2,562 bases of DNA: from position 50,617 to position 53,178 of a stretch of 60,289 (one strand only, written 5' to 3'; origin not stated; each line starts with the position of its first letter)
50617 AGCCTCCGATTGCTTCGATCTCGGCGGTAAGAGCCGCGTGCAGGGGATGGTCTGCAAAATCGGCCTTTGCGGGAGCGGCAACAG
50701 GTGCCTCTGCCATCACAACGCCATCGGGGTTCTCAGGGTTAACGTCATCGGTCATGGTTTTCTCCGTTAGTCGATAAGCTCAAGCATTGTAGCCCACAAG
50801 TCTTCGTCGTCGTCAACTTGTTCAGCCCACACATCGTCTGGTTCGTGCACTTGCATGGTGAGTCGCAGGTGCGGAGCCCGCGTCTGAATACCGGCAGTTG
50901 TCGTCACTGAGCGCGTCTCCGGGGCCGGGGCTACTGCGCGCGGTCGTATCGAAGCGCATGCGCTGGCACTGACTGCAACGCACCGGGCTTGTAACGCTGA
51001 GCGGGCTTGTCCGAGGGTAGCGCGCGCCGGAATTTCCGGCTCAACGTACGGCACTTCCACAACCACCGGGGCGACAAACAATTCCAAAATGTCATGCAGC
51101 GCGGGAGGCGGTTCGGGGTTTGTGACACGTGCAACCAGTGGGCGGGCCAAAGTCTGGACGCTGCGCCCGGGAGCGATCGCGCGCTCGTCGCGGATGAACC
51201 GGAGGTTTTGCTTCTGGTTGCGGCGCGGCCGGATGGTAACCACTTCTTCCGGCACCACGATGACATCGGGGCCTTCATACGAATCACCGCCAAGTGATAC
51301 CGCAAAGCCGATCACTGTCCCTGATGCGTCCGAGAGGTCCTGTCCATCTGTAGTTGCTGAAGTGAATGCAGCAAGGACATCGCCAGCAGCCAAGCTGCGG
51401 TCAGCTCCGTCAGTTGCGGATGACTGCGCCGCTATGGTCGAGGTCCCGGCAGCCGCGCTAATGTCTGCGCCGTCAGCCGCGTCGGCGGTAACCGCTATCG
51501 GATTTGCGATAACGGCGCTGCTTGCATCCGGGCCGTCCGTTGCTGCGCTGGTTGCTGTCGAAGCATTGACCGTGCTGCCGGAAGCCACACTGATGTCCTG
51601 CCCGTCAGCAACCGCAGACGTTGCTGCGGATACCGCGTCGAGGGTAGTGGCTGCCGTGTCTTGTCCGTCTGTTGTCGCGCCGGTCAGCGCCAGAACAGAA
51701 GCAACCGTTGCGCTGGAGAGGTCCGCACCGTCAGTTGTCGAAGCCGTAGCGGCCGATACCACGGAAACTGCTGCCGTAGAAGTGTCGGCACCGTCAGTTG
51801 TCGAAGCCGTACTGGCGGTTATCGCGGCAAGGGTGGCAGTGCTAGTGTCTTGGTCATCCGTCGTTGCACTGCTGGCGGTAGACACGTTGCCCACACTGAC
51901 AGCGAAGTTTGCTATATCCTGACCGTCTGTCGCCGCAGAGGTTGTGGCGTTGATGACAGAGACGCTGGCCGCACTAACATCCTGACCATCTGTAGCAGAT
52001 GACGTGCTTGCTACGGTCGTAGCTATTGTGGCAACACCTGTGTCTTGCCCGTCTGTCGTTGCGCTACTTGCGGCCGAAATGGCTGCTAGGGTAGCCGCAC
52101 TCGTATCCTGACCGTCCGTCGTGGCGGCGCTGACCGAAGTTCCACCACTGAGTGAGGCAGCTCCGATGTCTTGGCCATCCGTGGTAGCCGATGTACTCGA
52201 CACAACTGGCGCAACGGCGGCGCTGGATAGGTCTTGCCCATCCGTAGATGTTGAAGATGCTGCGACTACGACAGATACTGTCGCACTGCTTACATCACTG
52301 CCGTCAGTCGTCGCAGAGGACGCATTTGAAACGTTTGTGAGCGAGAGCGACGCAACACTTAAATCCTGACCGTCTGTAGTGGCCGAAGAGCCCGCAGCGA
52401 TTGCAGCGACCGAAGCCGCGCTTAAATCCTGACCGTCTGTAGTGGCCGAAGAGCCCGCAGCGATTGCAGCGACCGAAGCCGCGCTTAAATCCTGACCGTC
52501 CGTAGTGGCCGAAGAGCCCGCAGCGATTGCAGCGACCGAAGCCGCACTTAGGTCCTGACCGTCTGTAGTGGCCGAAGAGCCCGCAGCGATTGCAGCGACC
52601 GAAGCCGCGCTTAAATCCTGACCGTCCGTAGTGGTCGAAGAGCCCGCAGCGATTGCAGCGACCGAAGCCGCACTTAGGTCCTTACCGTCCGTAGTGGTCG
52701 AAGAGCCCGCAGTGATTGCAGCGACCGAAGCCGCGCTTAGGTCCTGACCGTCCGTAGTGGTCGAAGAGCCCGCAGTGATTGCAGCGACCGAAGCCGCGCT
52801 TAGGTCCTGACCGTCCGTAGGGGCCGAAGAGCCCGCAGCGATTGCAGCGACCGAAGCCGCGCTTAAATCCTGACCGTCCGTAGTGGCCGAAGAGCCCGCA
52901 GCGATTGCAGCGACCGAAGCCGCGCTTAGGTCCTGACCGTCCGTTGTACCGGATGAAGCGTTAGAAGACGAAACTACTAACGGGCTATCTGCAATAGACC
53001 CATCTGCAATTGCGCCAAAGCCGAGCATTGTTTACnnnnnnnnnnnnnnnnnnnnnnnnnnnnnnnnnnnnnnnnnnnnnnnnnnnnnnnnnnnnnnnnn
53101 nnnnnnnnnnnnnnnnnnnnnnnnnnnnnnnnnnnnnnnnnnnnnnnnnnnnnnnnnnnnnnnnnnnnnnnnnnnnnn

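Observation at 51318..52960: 26 copies of a 21-aa TDGxD repeat, including nine near-identical 63-bp tandem units (VNTR-like) inside a late gene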

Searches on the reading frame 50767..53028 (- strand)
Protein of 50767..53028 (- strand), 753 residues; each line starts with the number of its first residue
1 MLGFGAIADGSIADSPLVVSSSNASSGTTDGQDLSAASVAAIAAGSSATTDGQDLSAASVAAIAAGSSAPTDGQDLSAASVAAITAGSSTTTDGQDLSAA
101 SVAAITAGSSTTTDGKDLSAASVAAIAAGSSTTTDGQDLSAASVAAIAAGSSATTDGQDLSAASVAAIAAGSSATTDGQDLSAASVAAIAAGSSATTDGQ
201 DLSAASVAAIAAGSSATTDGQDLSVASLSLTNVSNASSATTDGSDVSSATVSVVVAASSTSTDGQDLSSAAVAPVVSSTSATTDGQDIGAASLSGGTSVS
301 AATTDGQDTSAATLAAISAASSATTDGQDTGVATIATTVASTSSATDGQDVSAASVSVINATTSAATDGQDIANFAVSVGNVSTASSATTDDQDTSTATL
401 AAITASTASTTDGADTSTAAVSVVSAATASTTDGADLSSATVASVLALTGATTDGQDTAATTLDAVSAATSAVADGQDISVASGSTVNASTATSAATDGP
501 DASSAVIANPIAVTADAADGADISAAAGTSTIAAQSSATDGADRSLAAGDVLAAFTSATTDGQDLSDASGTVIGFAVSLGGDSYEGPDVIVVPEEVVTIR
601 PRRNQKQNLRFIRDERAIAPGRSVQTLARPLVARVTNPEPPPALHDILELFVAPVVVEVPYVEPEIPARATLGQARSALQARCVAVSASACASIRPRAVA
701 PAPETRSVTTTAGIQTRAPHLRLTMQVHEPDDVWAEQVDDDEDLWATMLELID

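Call 6: search_protein_families(library=pfam, proteins=[window:50767-53028:-], max_evalue=0.01)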
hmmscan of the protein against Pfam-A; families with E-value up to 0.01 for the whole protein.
window:50767-53028:- (753 aa): 0 families

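Call 7: search_protein_families(library=phrogs, proteins=[window:50767-53028:-], max_evalue=0.01)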
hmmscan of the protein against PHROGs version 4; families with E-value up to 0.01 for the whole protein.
window:50767-53028:- (753 aa): 1 family
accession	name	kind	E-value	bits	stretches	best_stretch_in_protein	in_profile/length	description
phrog_118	-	connector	0.0092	16.9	0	456-483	5-32/76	head-tail adaptor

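Call 8: search_dna_similar(query=window:50767-53028:-, collection=phages, mode=protein, max_rows=25, max_evalue=0.001)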
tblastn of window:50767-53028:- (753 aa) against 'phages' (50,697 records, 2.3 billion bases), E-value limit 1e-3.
No match.

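Call 12: find_homologous_proteins(query=window:50767-53028:-, max_evalue=0.001)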
Query window:50767-53028:- (753 aa): 21 proteins with E <= 0.001 among 8000 candidates.
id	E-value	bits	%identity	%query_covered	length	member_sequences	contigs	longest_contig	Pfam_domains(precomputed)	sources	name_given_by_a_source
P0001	5.0e-42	162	51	34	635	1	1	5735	-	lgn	-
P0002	3.8e-34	136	52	29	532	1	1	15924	-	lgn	-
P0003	7.1e-32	129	40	41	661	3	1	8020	-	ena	-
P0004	4.7e-28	116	53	35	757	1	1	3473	PF13927.13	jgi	jgi:hypothetical protein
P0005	1.9e-23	101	43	42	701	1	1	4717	-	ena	-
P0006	4.6e-23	100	49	24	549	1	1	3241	-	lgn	-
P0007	1.1e-21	95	50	25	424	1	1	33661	-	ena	-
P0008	2.9e-20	90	43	34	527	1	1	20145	-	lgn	-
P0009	1.4e-18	85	48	24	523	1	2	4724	-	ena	-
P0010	1.7e-17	81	40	27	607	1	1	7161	-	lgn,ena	-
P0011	5.8e-17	80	44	31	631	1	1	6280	-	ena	-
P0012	1.0e-16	79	45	27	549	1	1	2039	-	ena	-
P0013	1.4e-13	68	36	41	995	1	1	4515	-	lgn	-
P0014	2.1e-13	68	59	13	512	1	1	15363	-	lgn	-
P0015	5.4e-11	60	37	35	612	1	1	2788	-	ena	-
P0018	1.3e-8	52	39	39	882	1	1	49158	-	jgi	jgi:hypothetical protein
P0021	4.7e-6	44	41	26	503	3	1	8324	-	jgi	jgi:hypothetical protein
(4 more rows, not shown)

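Call 15: find_encoding_contigs(protein=P0018, flank=10000, max_places=2)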
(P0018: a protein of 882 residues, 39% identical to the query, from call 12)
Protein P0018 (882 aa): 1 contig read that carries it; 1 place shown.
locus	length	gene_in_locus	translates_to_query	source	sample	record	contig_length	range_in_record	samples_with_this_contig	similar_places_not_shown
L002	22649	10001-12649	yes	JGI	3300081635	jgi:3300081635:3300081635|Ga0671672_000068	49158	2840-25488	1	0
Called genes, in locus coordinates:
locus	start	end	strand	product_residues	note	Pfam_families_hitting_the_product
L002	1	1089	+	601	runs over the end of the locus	-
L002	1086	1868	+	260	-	-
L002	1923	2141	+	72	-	-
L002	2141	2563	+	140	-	-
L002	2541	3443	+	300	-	-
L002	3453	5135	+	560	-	-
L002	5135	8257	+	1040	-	-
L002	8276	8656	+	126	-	-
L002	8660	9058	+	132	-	-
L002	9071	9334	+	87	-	-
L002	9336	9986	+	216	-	-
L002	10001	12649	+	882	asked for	-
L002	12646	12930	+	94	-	-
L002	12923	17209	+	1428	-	PF18760:ART-PolyVal, PF18858:LPD39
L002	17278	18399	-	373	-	PF13356:Arm-DNA-bind_3, PF22022:Phage_int_M (weak), PF00589:Phage_integrase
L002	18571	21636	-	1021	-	PF06048:DUF927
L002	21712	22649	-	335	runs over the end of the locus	-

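Call 16: find_encoding_contigs(protein=P0007, flank=10000, max_places=2)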
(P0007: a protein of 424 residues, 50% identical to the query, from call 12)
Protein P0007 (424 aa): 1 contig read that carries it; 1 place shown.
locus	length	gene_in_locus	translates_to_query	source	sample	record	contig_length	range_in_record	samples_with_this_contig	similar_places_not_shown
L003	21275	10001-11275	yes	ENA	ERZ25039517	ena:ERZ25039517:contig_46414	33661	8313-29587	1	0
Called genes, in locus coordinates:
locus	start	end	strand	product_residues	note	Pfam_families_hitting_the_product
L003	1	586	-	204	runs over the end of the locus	-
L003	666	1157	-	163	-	PF00293:NUDIX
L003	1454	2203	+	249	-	PF00149:Metallophos (weak)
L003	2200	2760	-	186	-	-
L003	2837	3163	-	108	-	PF13773:DUF4170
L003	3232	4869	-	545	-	PF00463:ICL, PF13714:PEP_mutase, PF00463:ICL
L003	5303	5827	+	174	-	-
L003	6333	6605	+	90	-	PF09856:ScfRs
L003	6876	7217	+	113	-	-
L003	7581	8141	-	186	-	-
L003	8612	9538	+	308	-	PF02558:ApbA, PF08546:ApbA_C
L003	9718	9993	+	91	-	-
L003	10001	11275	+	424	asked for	-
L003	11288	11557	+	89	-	-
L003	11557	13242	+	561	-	PF11134:Phage_stabilise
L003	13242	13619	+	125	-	-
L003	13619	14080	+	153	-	-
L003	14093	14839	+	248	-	-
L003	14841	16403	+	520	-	-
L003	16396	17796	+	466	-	-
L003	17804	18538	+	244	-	-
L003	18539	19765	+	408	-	-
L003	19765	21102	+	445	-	-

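Call 19: find_encoding_contigs(protein=P0014, flank=10000, max_places=2)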
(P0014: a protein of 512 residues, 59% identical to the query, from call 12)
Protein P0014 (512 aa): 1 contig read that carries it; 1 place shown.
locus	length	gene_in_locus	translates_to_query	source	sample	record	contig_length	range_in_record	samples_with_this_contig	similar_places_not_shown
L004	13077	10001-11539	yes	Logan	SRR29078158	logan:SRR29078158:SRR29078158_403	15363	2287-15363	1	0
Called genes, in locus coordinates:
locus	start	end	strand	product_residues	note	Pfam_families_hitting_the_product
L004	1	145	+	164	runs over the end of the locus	-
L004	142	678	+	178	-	PF04480:DUF559, PF18741:MTES_1575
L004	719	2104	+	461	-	-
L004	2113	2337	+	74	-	-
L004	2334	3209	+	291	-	PF01555:N6_N4_Mtase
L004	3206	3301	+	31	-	-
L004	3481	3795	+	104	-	-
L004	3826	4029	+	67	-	-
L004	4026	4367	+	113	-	-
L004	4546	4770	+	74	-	-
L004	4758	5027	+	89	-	-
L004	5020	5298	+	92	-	-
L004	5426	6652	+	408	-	PF04466:Terminase_3, PF17288:Terminase_3C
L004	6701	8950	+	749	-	PF16510:P22_portal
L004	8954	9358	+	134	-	-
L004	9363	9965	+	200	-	-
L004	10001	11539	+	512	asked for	-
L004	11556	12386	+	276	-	-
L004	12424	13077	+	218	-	?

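Call 20: find_encoding_contigs(protein=P0003, flank=10000, max_places=2)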
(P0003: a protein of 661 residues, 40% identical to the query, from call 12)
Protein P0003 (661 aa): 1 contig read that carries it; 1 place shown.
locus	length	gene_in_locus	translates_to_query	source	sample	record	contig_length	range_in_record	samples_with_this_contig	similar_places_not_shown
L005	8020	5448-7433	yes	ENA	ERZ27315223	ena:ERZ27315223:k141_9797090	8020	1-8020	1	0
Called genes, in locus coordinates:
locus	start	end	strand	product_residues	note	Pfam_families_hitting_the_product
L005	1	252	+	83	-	?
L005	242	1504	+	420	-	PF04466:Terminase_3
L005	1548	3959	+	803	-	PF23899:SU10_portal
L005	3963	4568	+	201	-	-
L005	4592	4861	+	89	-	-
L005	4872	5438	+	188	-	-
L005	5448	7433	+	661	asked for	-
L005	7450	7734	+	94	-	-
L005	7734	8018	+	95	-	?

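Call 21: find_encoding_contigs(protein=P0021, flank=10000, max_places=2)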
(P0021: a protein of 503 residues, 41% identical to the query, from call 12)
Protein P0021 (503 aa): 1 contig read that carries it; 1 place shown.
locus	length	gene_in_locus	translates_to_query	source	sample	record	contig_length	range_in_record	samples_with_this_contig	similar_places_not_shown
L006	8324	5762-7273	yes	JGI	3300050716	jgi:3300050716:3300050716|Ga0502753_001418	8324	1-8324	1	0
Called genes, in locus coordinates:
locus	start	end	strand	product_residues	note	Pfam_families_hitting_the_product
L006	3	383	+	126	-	?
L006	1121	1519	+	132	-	PF20901:Sf6_terminase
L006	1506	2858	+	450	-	PF03237:Terminase_6N, PF04466:Terminase_3, PF17289:Terminase_6C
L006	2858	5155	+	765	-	PF16510:P22_portal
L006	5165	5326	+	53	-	-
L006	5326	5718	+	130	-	-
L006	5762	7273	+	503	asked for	-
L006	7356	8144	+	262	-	-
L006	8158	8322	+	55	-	?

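Call 25: search_solved_structures(query=window:50767-53028:-, max_evalue=1, show_alignments=2)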
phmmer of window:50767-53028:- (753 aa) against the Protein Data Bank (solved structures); distinct sequences matched with E-value up to 1: 0.

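Call 27: search_protein_families(library=phrogs, proteins=[L004:8954-9358:+, L004:9363-9965:+, L004:11556-12386:+, L004:12424-13077:+, L006:7356-8144:+, L005:4872-5438:+, L005:7450-7734:+, L002:9336-9986:+, L002:5135-8257:+, L002:3453-5135:+], max_evalue=0.001)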
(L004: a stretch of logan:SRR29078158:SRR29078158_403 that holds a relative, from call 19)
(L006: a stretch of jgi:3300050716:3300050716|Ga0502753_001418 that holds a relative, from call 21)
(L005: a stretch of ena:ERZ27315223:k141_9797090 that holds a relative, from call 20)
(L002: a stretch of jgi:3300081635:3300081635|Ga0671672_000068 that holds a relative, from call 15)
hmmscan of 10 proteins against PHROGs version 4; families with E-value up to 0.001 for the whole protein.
L004:8954-9358:+ (134 aa): 1 family
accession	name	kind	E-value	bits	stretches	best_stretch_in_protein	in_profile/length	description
phrog_3758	-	head and packaging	1.6e-25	90.7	1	9-130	12-136/140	virion structural protein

L004:9363-9965:+ (200 aa): 0 families

L004:11556-12386:+ (276 aa): 1 family
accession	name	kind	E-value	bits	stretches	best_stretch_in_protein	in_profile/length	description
phrog_8865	-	head and packaging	1.2e-09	39.3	1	5-269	13-290/297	head scaffolding protein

L004:12424-13077:+ (218 aa): 1 family
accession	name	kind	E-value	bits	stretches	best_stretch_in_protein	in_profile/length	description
phrog_283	-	head and packaging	6.8e-28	99.1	1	1-216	1-215/385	major head protein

L006:7356-8144:+ (262 aa): 2 families
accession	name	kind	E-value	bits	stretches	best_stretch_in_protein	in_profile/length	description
phrog_8865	-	head and packaging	2e-38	133.8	1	7-255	30-290/297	head scaffolding protein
phrog_648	-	head and packaging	4.5e-12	47.1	1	38-244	46-265/286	head scaffolding protein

L005:4872-5438:+ (188 aa): 0 families

L005:7450-7734:+ (94 aa): 0 families

L002:9336-9986:+ (216 aa): 0 families

L002:5135-8257:+ (1040 aa): 0 families

L002:3453-5135:+ (560 aa): 0 families

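Call 29: find_related_loci(query=window:50767-53028:-, collection=viral_contigs, flank=8000)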
Query window:50767-53028:- (753 aa) in viral_contigs; peptide patterns used: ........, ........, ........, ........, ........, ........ (x = any residue, [..] = any of these).
22 stretches matched a pattern; 2 encode a relative of the query (tblastn E <= 1e-3); 2 distinct loci.
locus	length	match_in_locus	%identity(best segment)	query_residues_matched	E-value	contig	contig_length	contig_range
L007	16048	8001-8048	100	1-16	3e-5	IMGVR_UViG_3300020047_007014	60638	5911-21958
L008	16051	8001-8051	82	1-17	1e-4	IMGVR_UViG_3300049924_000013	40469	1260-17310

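Call 41: search_protein_representatives(protein=window:50767-53028:-)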
Query: 753 residues. Proteins with E-value up to 0.001 (for the whole library): 185; up to 1e-10: 39; up to 1e-30: 4. The best 150 are listed.
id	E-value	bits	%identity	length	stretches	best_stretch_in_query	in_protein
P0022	1.1e-109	384.1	100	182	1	572-753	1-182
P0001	1.6e-42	162.3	48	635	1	34-347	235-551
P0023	7.8e-35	136.9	40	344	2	552-752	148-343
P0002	1.2e-34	136.2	51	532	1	103-336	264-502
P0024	9.1e-24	100.3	46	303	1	130-407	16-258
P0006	1.5e-23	99.7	48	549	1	103-298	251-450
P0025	2.0e-23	99.2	50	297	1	129-291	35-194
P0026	9.6e-22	93.6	45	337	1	127-327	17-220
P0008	9.2e-21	90.4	45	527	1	41-298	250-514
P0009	4.6e-19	84.8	45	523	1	126-322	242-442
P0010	5.5e-18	81.2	38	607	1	17-375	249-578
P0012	3.2e-17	78.7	39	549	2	81-231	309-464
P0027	1.6e-16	76.4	33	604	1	15-439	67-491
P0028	5.6e-16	74.6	55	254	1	169-299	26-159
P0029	5.8e-16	74.6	50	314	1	126-301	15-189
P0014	6.6e-14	67.8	48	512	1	122-254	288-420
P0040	1.7e-12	63.1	44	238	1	1-128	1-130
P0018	4.0e-09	52.0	33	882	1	81-595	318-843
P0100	8.1e-07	44.4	32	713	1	598-753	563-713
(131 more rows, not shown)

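Call 43: find_encoding_contigs(protein=P0022, flank=10000, max_places=6)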
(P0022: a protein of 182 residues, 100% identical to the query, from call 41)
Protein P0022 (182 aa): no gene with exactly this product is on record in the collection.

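Call 44: find_encoding_contigs(protein=P0023, flank=10000, max_places=3)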
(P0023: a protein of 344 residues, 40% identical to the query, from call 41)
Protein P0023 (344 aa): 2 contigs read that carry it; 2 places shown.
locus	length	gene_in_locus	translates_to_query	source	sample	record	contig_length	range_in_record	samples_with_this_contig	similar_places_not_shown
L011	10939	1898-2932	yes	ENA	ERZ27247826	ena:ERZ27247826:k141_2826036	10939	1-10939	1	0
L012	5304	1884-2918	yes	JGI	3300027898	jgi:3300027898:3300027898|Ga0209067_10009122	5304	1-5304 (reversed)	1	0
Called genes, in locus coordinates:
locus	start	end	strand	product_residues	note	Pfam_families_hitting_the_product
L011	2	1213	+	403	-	?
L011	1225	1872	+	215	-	-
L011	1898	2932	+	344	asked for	-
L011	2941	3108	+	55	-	-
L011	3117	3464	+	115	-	-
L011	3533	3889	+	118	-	-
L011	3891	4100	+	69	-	-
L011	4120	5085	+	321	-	-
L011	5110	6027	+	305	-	PF25209:Phage_capsid_4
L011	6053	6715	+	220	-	-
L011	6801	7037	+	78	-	-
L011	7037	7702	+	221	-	PF24175:SU10_adaptor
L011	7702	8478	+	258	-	PF24175:SU10_adaptor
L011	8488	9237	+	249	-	-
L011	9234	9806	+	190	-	-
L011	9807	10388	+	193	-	-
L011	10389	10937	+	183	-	?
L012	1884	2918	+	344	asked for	-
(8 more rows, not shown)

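Call 53: search_protein_families(library=ncbifam, proteins=[window:50767-53028:-, P0001, P0004], max_evalue=0.01)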
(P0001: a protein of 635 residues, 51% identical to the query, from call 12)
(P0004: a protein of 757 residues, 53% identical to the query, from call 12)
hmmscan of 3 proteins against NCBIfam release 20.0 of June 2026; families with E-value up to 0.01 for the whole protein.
window:50767-53028:- (753 aa): 0 families

P0001 (635 aa): 0 families

P0004 (757 aa): 0 families

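Call 55: search_protein_families(library=pfam, alignment_id=A2, max_evalue=0.01)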
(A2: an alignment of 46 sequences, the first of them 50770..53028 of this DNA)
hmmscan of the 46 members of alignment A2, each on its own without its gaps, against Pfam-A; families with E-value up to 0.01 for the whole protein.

A. member 1, window:50770-53028:- (753 aa): 0 families

B. families by the number of members that match (of 46 scanned): 5 families
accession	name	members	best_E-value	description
PF05962.17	HutD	2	0.0031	HutD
PF13927.12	Ig_3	1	1.2e-05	Immunoglobulin domain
PF11887.13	Mce4_CUP1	1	0.0043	Cholesterol uptake porter CUP1 of Mce4, putative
PF18348.7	SH3_16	1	0.005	Bacterial dipeptidyl-peptidase Sh3 domain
PF13428.12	TPR_14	1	0.0061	Tetratricopeptide repeat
